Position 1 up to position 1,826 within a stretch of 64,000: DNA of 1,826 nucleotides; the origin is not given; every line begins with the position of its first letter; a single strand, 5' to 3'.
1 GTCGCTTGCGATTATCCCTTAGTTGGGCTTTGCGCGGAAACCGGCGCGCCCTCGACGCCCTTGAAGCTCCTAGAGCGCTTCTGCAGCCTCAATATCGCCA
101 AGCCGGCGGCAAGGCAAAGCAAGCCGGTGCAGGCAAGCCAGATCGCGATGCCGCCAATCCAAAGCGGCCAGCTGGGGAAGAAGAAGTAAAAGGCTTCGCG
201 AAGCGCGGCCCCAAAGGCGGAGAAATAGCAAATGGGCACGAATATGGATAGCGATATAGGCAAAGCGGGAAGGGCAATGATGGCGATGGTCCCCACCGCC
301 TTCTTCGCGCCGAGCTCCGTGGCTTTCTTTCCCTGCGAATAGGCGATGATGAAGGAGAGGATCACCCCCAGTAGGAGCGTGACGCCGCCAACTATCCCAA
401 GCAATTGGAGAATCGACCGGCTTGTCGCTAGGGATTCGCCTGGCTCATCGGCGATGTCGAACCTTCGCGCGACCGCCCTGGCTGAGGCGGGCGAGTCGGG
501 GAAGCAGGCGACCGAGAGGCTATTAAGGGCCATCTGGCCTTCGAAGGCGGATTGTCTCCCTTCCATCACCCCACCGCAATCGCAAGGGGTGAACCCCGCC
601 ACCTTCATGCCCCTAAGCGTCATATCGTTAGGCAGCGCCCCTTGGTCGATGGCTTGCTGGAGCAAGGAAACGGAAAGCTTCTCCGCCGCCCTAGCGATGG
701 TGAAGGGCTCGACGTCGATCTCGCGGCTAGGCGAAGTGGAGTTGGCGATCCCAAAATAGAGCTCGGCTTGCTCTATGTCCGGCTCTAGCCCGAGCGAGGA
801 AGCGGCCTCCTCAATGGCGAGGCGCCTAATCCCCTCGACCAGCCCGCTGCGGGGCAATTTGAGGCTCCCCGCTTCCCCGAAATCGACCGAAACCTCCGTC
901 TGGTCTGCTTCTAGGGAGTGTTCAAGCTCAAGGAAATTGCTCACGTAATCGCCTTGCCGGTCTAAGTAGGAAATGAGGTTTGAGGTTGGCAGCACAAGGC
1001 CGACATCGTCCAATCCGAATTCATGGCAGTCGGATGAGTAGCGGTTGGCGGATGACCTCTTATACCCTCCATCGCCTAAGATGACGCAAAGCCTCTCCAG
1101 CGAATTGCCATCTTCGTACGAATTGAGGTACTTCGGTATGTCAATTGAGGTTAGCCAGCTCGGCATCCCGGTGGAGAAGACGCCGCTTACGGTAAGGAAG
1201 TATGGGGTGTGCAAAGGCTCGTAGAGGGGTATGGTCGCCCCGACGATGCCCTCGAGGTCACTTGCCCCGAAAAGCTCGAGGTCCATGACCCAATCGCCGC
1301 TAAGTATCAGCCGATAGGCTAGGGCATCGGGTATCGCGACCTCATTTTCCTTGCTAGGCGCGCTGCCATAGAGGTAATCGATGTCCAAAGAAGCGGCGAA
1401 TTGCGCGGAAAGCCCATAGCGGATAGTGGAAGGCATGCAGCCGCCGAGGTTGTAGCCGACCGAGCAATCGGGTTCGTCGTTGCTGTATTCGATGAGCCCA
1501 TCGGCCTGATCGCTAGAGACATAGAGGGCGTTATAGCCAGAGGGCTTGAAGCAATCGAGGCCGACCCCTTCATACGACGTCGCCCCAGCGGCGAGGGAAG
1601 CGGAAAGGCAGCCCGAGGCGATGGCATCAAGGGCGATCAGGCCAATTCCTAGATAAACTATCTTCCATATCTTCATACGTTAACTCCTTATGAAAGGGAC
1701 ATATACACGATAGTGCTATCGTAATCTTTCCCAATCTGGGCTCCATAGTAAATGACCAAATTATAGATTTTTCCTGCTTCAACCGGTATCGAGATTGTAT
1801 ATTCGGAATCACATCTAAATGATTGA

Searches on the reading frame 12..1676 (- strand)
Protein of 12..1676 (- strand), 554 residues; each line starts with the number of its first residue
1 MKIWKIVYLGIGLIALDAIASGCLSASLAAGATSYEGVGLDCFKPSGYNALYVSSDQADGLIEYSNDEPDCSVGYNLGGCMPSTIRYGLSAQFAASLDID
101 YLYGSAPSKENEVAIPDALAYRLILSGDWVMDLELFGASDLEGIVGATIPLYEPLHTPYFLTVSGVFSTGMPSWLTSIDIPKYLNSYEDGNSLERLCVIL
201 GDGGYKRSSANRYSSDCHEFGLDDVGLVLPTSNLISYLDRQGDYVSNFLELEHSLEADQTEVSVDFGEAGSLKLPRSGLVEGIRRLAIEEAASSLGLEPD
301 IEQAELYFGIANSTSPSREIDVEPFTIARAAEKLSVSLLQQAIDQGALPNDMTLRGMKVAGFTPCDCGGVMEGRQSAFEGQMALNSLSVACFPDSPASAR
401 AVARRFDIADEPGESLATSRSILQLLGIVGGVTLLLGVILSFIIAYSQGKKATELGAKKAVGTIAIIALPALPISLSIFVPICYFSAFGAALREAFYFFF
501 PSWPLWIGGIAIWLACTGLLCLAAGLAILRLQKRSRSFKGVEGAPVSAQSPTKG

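Call 5: search_protein_families(library=pfam, proteins=[window:12-1676:-], max_evalue=0.01)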
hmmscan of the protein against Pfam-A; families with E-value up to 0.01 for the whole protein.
window:12-1676:- (554 aa): 0 families

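Call 19: search_protein_families(library=ncbifam, proteins=[window:12-1676:-], max_evalue=1)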
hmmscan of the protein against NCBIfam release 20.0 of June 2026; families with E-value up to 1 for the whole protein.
window:12-1676:- (554 aa): 0 families

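Call 48: search_protein_families(library=pfam, proteins=[window:12-1676:-], max_evalue=10)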
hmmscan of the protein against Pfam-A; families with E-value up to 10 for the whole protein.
window:12-1676:- (554 aa): 2 families
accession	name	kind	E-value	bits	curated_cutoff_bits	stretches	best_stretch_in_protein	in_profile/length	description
PF11368.13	DUF3169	-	0.15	12.1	31.6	1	432-485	13-69/250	Protein of unknown function (DUF3169)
PF17329.7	DUF5367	-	0.18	12.5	25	1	423-510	8-86/98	Family of unknown function (DUF5367)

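Call 60: search_protein_families(library=phrogs, proteins=[window:12-1676:-], max_evalue=0.1)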
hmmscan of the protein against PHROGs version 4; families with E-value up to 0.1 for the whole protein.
window:12-1676:- (554 aa): 0 families

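Call 70: list_cluster_members(proteins=[P0001, P0002, P0006, window:12-1676:-, window:10937-12553:+])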
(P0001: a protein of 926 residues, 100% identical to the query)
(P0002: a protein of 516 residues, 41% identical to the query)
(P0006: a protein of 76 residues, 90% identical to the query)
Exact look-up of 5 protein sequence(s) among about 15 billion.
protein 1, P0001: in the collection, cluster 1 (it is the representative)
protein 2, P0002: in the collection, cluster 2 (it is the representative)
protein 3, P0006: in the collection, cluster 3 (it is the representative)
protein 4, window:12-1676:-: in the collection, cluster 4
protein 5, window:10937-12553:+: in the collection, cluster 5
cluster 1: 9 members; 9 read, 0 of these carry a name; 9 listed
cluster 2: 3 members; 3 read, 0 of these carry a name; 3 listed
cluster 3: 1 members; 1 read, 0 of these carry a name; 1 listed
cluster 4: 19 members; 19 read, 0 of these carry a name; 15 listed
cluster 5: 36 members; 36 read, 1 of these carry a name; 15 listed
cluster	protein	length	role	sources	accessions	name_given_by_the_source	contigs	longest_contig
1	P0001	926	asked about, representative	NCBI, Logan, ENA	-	-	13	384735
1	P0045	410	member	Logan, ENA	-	-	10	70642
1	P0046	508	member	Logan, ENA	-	-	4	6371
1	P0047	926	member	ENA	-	-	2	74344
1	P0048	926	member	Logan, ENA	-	-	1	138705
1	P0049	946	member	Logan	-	-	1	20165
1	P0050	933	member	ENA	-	-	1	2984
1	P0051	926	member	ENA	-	-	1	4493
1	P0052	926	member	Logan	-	-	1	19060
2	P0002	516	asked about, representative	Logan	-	-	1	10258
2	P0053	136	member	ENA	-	-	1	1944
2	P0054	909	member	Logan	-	-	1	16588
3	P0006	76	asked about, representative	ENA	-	-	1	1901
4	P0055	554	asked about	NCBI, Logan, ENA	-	-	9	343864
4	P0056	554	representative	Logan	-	-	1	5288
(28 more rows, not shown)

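Call 79: predict_structure(alignment_id=A7)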
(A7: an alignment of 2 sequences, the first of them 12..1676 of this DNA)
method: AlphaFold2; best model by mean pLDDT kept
length: 554 residues; sequences in the alignment: 2
mean_pLDDT: 39.0   pTM: 0.30
mean pLDDT of the five models: 39.0, 37.1, 36.9, 36.6, 35.6
residues with pLDDT >= 90: 1; 70-90: 36; 50-70: 67; < 50: 450
segments of 3 or more residues with pLDDT < 50: 1-251, 307-321, 350-478, 480-492, 494-506, 532-554
pLDDT, mean of each block of 10 residues (from residue 1): 38 38 29 25 24 25 25 21 28 34 36 38 34 35 37 28 28 29 25 28 23 22 25 28 35 58 80 78 78 73 54 35 55 58 61 35 27 26 23 25 25 28 39 47 46 41 44 48 44 46 49 55 51 43 37 40
secondary structure, 60 per line:
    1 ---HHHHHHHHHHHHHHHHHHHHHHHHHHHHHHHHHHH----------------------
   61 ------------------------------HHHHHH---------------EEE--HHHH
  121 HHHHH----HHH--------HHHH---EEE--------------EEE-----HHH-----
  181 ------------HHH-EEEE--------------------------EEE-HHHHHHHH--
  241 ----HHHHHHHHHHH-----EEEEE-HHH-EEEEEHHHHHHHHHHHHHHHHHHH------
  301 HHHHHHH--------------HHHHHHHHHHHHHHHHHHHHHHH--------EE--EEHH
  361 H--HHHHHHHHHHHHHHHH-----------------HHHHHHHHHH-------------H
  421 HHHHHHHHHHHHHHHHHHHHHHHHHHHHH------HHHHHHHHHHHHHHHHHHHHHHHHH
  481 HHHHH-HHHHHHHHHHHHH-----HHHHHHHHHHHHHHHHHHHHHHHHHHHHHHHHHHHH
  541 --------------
elements in order: H4-38 H91-96 E112-114 H117-125 H141-144 E148-150 E165-167 E197-200 E227-229 H231-238 H245-255 E261-265 E271-275 H276-294 H301-307 H322-344 H364-379 H397-406 H420-449 H456-485 H487-499 H505-540
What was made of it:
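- On MacB/FtsX-type (type VII ABC) permease - applies to Y1 and Y2: The AF2 model of Y1 is unusable, pLDDT 39 (call 79).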
